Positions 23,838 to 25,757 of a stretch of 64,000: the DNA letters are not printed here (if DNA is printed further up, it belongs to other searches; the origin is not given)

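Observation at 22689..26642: ThiI, a two-domain SagB/nitroreductase-type dehydrogenase, and a TtuA/NcsA-type tRNA 2-thiolase in one tight co-directional cluster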

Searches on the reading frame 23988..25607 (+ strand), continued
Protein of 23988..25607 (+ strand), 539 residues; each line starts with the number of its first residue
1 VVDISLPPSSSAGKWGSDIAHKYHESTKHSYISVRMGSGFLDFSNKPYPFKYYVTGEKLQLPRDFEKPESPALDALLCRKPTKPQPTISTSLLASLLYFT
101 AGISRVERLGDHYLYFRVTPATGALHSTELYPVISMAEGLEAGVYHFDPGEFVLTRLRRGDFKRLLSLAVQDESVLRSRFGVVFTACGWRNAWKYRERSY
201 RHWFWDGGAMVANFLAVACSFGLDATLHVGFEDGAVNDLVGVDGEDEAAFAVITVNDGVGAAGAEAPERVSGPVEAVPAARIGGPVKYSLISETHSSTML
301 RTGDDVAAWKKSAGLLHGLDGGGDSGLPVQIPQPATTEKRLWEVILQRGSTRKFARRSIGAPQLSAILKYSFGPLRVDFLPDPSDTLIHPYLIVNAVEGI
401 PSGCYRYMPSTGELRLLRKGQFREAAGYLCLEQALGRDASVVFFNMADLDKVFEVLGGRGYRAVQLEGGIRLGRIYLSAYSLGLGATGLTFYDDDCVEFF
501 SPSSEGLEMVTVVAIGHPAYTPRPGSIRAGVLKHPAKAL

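Call 27: search_protein_families(library=pfam, proteins=[L005:9298-9933:+, L007:5166-5726:+, L009:11613-12185:+, L024:9318-9941:+, L014:7678-8774:+, L016:7193-8776:-, L007:7317-8513:-, L005:11535-12332:-, L009:9017-9910:-, L025:3668-4645:+], max_evalue=0.001)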
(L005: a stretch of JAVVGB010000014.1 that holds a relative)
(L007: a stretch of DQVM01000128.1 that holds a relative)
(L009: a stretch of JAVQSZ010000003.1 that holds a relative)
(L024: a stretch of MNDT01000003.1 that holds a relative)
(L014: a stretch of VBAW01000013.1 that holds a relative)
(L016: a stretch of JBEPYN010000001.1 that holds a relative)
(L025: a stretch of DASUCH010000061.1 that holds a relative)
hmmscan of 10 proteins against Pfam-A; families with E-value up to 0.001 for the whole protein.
L005:9298-9933:+ (211 aa): 1 family
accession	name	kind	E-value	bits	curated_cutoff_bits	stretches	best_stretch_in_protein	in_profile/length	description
PF06557.17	DUF1122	-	8.5e-47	159.3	25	1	18-184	3-173/176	Protein of unknown function (DUF1122)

L007:5166-5726:+ (186 aa): 4 families
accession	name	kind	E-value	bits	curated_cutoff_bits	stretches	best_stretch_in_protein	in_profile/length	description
PF18306.6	LDcluster4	-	3.6e-23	82.3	26.3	1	2-143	2-126/151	SLOG cluster4 family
PF00781.29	DAGK_cat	-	0.00028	20.9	23.6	0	20-66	42-88/125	Diacylglycerol kinase catalytic domain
PF18171.6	LSDAT_prok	-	0.00051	19.8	25.4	0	107-153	126-173/195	SLOG in TRPM, prokaryote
PF03641.19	Lysine_decarbox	-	0.0008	20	27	0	47-120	1-69/131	Possible lysine decarboxylase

L009:11613-12185:+ (190 aa): 1 family
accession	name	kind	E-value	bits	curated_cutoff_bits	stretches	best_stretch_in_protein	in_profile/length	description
PF00571.33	CBS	-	3.1e-34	117.5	24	2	72-123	1-53/57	CBS domain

L024:9318-9941:+ (207 aa): 1 family
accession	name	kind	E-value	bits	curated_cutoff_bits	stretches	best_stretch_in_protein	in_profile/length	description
PF01895.24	PhoU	-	3.4e-29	101.5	23.5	2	113-194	1-88/89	PhoU domain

L014:7678-8774:+ (365 aa): 2 families
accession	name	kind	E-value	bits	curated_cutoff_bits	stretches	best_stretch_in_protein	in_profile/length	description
PF01979.26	Amidohydro_1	-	3.6e-31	109.1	25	1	56-365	1-315/345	Amidohydrolase family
PF07969.17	Amidohydro_3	-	2.3e-08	34.4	29.7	1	193-365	257-441/472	Amidohydrolase family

L016:7193-8776:- (527 aa): 1 family
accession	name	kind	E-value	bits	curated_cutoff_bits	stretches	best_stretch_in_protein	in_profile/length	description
PF00171.27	Aldedh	-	1.8e-163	544.8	23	1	46-507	5-460/461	Aldehyde dehydrogenase family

L007:7317-8513:- (398 aa): 1 family
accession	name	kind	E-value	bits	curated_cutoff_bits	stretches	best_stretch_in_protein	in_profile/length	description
PF00266.25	Aminotran_5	-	1.3e-23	84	21.5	1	37-313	36-313/371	Aminotransferase class-V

L005:11535-12332:- (265 aa): 7 families
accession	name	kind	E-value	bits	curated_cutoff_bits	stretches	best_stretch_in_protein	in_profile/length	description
PF06745.19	ATPase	-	9.8e-54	182.6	26.6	1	10-236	2-229/231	KaiC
PF13481.12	AAA_25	-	1.8e-06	28.2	27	1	6-70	12-87/195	AAA domain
PF00154.27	RecA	-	3.5e-06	27.1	27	1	4-69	28-94/262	recA bacterial DNA recombination protein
PF05625.17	PAXNEB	-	1.6e-05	24.6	28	1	9-69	19-80/366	PAXNEB protein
PF13401.12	AAA_22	-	0.00019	22.2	27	1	29-134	7-91/130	AAA domain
PF20720.3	nSTAND3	-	0.00037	20.7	27.2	1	29-71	19-61/155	Novel STAND NTPase 3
PF03796.21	DnaB_C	-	0.00056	19.8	27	0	9-74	2-67/255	DnaB-like helicase C terminal domain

L009:9017-9910:- (297 aa): 1 family
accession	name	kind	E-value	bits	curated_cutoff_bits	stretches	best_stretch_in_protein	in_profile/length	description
PF00291.31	PALP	-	6.3e-69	233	35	1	7-287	2-295/295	Pyridoxal-phosphate dependent enzyme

L025:3668-4645:+ (325 aa): 1 family
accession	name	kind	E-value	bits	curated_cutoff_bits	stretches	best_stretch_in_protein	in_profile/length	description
PF00296.26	Bac_luciferase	-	3.2e-38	132.3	27.9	1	21-256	18-240/314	Luciferase-like monooxygenase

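Call 29: find_encoding_contigs(protein=P0006, flank=5000, max_places=2)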
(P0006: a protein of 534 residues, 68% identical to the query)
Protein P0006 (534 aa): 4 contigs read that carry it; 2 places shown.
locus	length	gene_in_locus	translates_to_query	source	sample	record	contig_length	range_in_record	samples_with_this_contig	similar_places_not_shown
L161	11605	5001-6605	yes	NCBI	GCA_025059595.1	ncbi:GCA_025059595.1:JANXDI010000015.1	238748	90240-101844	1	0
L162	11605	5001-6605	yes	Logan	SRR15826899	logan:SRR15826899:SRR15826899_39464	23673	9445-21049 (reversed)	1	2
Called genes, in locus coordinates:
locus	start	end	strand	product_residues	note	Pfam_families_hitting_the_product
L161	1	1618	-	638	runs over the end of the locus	PF10633:NPCBM_assoc (faint), PF05753:TRAP_beta (faint)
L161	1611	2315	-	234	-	PF00005:ABC_tran, PF13304:AAA_21 (faint)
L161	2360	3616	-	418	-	PF04894:Nre_N, PF04895:Nre_C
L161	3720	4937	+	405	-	PF22025:ThiI_fer, PF02926:THUMP (weak), PF02568:ThiI, PF06508:QueC (faint)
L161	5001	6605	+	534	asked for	PF00881:Nitroreductase (faint)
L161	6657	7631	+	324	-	PF01171:ATP_bind_3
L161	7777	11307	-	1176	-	PF00270:DEAD, PF04851:ResIII (weak), PF00271:Helicase_C (faint), PF01751:Toprim, PF01131:Topoisom_bac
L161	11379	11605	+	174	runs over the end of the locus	PF00293:NUDIX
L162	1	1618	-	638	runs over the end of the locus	PF10633:NPCBM_assoc (faint), PF05753:TRAP_beta (faint)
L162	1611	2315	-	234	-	PF00005:ABC_tran, PF13304:AAA_21 (faint)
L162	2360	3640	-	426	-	PF04894:Nre_N, PF04895:Nre_C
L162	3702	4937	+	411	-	PF22025:ThiI_fer, PF02926:THUMP (weak), PF02568:ThiI, PF06508:QueC (faint)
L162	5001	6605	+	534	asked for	PF00881:Nitroreductase (faint)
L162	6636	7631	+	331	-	PF01171:ATP_bind_3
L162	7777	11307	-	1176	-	PF00270:DEAD, PF04851:ResIII (weak), PF00271:Helicase_C (faint), PF01751:Toprim, PF01131:Topoisom_bac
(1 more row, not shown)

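Call 30: find_encoding_contigs(protein=P0007, flank=5000, max_places=2)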
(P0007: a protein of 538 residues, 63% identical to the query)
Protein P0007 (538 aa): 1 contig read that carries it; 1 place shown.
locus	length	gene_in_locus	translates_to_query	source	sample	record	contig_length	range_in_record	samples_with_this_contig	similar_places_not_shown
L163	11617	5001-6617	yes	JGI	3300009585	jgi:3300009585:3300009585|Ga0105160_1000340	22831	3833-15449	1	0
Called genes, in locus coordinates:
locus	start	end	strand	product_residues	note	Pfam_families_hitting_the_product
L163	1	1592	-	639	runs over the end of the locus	PF10633:NPCBM_assoc (faint)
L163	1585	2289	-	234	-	PF00005:ABC_tran, PF02463:SMC_N (faint), PF13304:AAA_21 (faint)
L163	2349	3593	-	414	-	PF04894:Nre_N, PF04895:Nre_C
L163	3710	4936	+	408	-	PF06508:QueC (faint), PF02926:THUMP, PF02568:ThiI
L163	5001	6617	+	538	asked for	PF00881:Nitroreductase (faint)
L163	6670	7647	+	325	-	PF01171:ATP_bind_3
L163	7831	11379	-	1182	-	PF17915:zf_Rg (weak), PF04851:ResIII (weak), PF00270:DEAD, PF00271:Helicase_C (faint), PF01751:Toprim, PF01131:Topoisom_bac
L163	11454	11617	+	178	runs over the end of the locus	PF00293:NUDIX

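Call 31: find_encoding_contigs(protein=P0011, flank=5000, max_places=2)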
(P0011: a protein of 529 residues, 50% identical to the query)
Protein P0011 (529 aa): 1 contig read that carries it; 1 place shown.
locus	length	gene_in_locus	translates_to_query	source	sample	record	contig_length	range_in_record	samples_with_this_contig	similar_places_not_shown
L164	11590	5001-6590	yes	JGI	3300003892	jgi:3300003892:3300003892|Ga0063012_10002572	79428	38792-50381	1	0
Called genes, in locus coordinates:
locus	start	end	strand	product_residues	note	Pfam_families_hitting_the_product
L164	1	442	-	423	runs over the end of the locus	PF03952:Enolase_N, PF00113:Enolase_C, PF13378:MR_MLE_C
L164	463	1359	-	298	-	PF00701:DHDPS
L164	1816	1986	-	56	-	-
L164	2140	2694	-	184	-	PF18306:LDcluster4, PF03641:Lysine_decarbox (weak)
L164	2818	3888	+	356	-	PF01408:GFO_IDH_MocA, PF03447:NAD_binding_3, PF22725:GFO_IDH_MocA_C3, PF02894:GFO_IDH_MocA_C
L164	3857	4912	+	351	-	PF01408:GFO_IDH_MocA, PF22725:GFO_IDH_MocA_C3, PF02894:GFO_IDH_MocA_C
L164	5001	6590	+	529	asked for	PF00881:Nitroreductase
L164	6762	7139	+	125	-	-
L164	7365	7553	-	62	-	-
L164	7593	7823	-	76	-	-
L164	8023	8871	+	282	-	PF00892:EamA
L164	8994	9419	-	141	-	PF12838:Fer4_7 (faint), PF13187:Fer4_9 (faint), PF14697:Fer4_21 (faint), PF00037:Fer4 (weak), PF13237:Fer4_10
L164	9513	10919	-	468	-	PF01565:FAD_binding_4, PF02913:FAD-oxidase_C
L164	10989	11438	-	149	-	-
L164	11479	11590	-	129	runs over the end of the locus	PF01243:PNPOx_N, PF12900:Pyridox_ox_2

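Call 32: find_encoding_contigs(protein=P0019, flank=5000, max_places=2)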
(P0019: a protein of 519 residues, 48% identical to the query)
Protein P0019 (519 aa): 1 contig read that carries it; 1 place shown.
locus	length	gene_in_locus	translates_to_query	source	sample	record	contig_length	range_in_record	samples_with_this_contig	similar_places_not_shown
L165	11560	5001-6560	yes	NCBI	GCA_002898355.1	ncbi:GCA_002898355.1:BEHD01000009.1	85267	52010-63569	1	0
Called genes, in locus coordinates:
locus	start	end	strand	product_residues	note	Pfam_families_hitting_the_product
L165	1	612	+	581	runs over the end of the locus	PF02776:TPP_enzyme_N, PF00205:TPP_enzyme_M, PF02775:TPP_enzyme_C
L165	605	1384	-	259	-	PF01791:DeoC, PF22649:Cgl0159 (weak)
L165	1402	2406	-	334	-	PF08240:ADH_N, PF13602:ADH_zinc_N_2 (faint), PF16912:Glu_dehyd_C, PF00107:ADH_zinc_N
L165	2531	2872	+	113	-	PF00462:Glutaredoxin (weak), PF03960:ArsC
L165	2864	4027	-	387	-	PF00579:tRNA-synt_1b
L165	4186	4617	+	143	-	PF14894:Lsm_C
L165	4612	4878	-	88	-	-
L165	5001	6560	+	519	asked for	PF00881:Nitroreductase (weak)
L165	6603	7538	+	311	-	PF00005:ABC_tran, PF13304:AAA_21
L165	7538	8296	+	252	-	PF01061:ABC2_membrane, PF12698:ABC2_membrane_3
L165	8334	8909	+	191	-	PF00571:CBS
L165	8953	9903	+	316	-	PF00389:2-Hacid_dh, PF02826:2-Hacid_dh_C, PF00670:AdoHcyase_NAD (faint)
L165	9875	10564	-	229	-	PF03483:B3_4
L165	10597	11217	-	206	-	PF00578:AhpC-TSA (weak), PF08534:Redoxin (weak), PF02630:SCO1-SenC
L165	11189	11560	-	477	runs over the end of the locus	PF07731:Cu-oxidase_2, PF07732:Cu-oxidase_3, PF00127:Copper-bind (faint), PF13473:Cupredoxin_1 (faint)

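Call 34: find_encoding_contigs(protein=P0045, flank=5000, max_places=1)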
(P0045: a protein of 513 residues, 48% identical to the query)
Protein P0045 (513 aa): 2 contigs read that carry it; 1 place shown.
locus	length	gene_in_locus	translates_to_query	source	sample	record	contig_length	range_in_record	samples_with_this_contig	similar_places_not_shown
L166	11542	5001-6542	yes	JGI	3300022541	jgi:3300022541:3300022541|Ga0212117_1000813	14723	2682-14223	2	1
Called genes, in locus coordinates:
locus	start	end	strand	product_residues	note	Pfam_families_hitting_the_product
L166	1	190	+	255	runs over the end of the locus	PF00005:ABC_tran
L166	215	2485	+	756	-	PF01315:Ald_Xan_dh_C, PF02738:MoCoBD_1, PF20256:MoCoBD_2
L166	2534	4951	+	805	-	PF19295:SufBD_N, PF01458:SUFBD_core, PF14890:Intein_splicing, PF14528:LAGLIDADG_3 (faint), PF01458:SUFBD_core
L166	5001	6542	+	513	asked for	PF00881:Nitroreductase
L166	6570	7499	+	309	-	PF01171:ATP_bind_3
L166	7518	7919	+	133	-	PF05168:HEPN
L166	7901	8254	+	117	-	PF22600:MTPAP-like_central (weak), PF01909:NTP_transf_2, PF18765:Polbeta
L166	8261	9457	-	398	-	PF02163:Peptidase_M50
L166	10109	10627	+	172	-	PF13304:AAA_21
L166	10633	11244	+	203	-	-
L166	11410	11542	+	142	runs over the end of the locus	-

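Call 35: find_encoding_contigs(protein=P0061, flank=5000, max_places=1)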
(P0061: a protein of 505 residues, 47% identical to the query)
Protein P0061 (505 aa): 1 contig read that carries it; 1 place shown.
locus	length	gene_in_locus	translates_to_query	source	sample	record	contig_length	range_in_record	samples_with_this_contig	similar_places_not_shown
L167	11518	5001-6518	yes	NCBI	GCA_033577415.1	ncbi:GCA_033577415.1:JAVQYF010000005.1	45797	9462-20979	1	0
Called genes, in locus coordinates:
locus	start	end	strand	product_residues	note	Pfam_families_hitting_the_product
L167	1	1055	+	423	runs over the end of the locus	PF01546:Peptidase_M20, PF07687:M20_dimer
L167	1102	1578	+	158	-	PF00111:Fer2 (weak), PF13085:Fer2_3 (weak), PF01799:Fer2_2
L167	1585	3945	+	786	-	PF01315:Ald_Xan_dh_C, PF02738:MoCoBD_1, PF20256:MoCoBD_2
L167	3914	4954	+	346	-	PF00941:FAD_binding_5, PF03450:CO_deh_flav_C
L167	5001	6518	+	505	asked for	PF00881:Nitroreductase (weak)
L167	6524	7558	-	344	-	PF00180:Iso_dh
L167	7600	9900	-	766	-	PF01315:Ald_Xan_dh_C, PF02738:MoCoBD_1, PF20256:MoCoBD_2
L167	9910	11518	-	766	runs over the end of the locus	PF01315:Ald_Xan_dh_C, PF02738:MoCoBD_1, PF20256:MoCoBD_2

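Call 36: find_encoding_contigs(protein=P0064, flank=5000, max_places=1)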
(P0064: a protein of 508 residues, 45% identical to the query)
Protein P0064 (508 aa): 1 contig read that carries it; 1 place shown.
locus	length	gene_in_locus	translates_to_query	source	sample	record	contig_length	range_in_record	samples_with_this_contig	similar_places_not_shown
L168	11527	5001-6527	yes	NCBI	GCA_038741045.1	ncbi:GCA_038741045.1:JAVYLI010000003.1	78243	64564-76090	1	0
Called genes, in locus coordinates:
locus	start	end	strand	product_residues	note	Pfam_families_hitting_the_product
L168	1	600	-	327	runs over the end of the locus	PF03600:CitMHS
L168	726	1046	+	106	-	-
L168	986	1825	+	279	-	PF00510:COX3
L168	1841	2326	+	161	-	PF06177:QueT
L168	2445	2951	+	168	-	PF01914:MarC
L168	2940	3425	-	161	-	PF13489:Methyltransf_23 (weak), PF08241:Methyltransf_11, PF13847:Methyltransf_31 (weak)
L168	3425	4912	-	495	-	PF00171:Aldedh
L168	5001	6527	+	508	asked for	PF00881:Nitroreductase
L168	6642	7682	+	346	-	PF04014:MazE_antitoxin, PF01895:PhoU (faint)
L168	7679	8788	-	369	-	PF07690:MFS_1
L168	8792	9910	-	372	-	PF00291:PALP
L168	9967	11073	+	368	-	PF09594:GT87 (weak)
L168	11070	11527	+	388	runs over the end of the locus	PF07690:MFS_1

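Call 37: find_encoding_contigs(protein=P0057, flank=5000, max_places=1)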
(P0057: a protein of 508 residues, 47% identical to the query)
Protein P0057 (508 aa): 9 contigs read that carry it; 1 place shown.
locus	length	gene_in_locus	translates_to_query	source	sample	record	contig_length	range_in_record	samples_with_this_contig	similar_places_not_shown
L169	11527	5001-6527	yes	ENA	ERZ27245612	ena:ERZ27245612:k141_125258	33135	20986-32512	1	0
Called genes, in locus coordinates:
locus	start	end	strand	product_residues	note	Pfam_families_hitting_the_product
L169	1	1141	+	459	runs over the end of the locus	PF02310:B12-binding, PF04055:Radical_SAM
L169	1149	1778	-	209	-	PF00708:Acylphosphatase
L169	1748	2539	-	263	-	-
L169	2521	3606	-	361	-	-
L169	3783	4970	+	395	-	PF22025:ThiI_fer, PF02568:ThiI, PF06508:QueC (faint)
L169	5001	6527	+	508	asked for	PF00881:Nitroreductase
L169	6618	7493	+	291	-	PF01171:ATP_bind_3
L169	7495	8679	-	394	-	PF02163:Peptidase_M50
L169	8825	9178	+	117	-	-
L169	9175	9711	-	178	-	-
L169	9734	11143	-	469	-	PF00696:AA_kinase, PF13840:ACT_7, PF22468:ACT_9, PF01842:ACT (weak), PF13840:ACT_7, PF01842:ACT, PF22468:ACT_9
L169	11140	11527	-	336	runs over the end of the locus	?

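Call 38: find_encoding_contigs(protein=P0058, flank=5000, max_places=1)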
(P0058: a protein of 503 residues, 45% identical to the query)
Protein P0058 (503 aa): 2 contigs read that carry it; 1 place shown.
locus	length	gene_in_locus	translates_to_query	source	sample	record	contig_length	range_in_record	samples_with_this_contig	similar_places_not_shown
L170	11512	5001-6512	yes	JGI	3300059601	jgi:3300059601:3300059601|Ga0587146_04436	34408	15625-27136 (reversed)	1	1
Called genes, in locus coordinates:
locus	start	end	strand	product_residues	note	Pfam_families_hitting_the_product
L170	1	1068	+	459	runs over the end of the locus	PF02310:B12-binding, PF04055:Radical_SAM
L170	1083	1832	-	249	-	PF00708:Acylphosphatase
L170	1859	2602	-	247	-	-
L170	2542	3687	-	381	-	-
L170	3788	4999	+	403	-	PF22025:ThiI_fer, PF02568:ThiI, PF06508:QueC (faint)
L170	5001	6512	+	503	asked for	PF00881:Nitroreductase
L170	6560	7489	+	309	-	PF01171:ATP_bind_3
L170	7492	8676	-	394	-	PF02163:Peptidase_M50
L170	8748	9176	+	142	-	-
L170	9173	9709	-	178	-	-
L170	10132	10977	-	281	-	PF00892:EamA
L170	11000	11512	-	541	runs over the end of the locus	PF06418:CTP_synth_N, PF00117:GATase, PF07722:Peptidase_C26 (weak)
